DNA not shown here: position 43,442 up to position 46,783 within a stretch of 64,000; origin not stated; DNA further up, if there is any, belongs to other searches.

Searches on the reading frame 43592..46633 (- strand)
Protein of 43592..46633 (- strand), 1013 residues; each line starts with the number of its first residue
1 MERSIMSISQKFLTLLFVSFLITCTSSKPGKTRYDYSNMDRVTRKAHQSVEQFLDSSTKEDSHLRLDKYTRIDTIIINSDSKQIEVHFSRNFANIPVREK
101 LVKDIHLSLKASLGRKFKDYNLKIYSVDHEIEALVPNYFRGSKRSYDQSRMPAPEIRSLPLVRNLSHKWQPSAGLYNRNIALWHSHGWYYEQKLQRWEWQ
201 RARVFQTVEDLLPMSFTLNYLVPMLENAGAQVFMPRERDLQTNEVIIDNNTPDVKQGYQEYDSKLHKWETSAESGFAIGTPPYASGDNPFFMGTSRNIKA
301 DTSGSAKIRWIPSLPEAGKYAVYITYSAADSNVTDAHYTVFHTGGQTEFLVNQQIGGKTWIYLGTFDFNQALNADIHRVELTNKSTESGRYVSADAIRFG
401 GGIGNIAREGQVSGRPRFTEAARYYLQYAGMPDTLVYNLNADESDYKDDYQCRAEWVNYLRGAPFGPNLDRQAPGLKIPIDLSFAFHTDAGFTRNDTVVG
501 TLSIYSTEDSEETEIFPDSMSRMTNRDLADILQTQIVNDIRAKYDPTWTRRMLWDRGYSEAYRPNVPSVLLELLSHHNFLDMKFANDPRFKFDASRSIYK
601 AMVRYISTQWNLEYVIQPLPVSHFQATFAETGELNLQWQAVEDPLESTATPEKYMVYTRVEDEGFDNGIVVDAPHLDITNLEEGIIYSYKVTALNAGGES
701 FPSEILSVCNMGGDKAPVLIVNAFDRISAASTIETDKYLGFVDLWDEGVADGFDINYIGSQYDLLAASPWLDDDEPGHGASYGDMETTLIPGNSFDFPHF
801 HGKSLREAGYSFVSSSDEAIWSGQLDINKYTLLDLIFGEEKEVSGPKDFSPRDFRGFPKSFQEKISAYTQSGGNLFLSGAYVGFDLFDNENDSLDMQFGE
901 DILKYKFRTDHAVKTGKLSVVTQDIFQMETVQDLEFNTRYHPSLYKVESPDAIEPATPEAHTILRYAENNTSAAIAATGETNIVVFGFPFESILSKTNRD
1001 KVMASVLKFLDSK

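Call 3: search_protein_families(library=pfam, proteins=[window:43592-46633:-], max_evalue=0.01)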
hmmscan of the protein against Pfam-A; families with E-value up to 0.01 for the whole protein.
window:43592-46633:- (1013 aa): 3 families
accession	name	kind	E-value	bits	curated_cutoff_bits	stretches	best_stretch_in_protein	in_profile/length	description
PF25275.1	Golvesin_C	-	9.7e-26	90.8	31.6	1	292-399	27-130/132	Golvesin C-terminal domain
PF00041.27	fn3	-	1.8e-08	34.9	25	1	620-707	2-82/84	Fibronectin type III domain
PF01520.23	Amidase_3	-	0.00032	21.2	27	1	482-602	70-172/174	N-acetylmuramoyl-L-alanine amidase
